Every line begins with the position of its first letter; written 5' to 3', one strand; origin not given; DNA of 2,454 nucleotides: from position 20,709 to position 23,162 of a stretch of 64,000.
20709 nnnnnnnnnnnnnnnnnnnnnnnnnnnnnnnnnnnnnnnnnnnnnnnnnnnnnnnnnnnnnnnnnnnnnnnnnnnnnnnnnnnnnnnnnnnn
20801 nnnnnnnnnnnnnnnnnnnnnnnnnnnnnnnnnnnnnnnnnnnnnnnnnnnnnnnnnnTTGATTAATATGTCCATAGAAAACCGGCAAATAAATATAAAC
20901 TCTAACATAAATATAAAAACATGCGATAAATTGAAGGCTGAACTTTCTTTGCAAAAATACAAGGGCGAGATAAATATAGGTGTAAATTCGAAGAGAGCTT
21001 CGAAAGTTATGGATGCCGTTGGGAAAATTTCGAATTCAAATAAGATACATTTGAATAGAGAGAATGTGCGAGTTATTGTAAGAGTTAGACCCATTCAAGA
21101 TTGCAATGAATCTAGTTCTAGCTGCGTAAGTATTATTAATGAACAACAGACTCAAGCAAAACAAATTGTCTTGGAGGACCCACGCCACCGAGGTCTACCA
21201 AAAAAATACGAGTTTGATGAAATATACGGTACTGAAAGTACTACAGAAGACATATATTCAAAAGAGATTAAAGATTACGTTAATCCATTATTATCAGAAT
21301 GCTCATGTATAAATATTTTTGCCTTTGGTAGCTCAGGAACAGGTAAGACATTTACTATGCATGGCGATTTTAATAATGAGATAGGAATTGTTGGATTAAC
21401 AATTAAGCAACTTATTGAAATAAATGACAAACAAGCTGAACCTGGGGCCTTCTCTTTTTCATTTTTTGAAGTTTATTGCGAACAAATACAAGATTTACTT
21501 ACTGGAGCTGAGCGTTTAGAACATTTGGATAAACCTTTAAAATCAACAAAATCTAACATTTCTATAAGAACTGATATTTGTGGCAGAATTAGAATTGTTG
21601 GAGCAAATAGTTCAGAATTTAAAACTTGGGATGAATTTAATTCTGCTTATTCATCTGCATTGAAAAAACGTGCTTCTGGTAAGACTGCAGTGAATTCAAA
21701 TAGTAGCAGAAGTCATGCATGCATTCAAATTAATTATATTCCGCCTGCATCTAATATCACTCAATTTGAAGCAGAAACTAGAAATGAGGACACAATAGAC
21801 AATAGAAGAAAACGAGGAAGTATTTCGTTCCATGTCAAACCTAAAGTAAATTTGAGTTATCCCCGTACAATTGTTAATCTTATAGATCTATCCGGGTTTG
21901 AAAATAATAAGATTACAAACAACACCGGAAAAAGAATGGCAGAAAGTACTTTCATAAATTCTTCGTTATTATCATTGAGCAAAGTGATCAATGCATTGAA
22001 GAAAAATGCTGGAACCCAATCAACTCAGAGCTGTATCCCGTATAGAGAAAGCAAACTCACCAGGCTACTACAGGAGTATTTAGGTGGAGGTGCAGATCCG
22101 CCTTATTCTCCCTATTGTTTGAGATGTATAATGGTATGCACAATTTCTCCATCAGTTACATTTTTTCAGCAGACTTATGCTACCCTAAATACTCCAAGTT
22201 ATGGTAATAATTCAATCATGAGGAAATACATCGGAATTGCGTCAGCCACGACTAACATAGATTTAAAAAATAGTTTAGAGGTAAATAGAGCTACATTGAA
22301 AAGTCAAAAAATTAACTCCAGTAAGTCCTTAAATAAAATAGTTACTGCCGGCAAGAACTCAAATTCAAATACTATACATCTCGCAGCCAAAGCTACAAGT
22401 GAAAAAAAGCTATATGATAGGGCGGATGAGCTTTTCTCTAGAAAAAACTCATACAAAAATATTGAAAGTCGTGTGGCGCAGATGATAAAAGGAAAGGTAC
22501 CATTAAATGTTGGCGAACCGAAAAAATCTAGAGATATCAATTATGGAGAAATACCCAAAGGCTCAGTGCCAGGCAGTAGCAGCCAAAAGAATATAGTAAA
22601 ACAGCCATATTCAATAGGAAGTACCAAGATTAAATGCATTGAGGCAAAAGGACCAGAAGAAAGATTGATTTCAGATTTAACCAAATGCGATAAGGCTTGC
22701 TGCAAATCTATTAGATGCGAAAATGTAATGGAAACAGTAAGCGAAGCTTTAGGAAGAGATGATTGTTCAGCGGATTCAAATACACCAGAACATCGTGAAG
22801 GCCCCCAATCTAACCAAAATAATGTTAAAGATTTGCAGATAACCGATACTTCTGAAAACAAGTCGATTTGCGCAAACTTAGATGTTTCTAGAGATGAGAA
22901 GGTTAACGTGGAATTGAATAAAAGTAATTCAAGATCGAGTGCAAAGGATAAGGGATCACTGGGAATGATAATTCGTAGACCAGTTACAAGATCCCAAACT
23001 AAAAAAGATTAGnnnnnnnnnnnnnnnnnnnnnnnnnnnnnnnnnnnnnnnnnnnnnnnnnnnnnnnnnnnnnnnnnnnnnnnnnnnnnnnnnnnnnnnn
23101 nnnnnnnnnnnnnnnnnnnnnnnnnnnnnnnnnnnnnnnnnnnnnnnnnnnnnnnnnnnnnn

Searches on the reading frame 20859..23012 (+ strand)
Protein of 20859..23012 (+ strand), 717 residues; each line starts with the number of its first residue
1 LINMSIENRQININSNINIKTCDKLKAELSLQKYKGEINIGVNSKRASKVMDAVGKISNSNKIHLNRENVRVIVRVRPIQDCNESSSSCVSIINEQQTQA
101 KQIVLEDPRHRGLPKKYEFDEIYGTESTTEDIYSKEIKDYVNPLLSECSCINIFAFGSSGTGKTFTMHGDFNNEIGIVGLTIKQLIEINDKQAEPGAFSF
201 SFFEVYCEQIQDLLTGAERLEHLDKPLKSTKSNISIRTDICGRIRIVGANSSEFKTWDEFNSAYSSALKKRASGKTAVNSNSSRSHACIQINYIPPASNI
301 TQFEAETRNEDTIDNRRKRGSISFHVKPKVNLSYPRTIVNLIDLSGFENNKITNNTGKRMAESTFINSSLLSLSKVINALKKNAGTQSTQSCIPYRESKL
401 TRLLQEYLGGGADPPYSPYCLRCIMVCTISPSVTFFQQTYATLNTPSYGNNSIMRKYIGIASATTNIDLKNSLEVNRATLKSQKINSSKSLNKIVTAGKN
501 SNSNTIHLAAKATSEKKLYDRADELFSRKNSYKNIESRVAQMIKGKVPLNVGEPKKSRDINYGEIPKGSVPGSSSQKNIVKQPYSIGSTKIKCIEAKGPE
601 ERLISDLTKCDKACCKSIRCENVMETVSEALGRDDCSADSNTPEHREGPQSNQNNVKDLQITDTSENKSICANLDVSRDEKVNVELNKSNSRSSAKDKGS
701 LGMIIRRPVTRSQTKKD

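Call 3: search_protein_families(library=pfam, proteins=[window:20859-23012:+], max_evalue=0.01)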
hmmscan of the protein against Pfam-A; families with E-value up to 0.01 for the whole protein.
window:20859-23012:+ (717 aa): 2 families
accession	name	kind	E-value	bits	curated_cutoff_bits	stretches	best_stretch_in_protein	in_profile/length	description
PF00225.29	Kinesin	-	2.6e-64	217.7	29.3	1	75-444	1-319/327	Kinesin motor domain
PF16796.11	Microtub_bd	-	1.8e-16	60.9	27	1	61-214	13-155/155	Microtubule binding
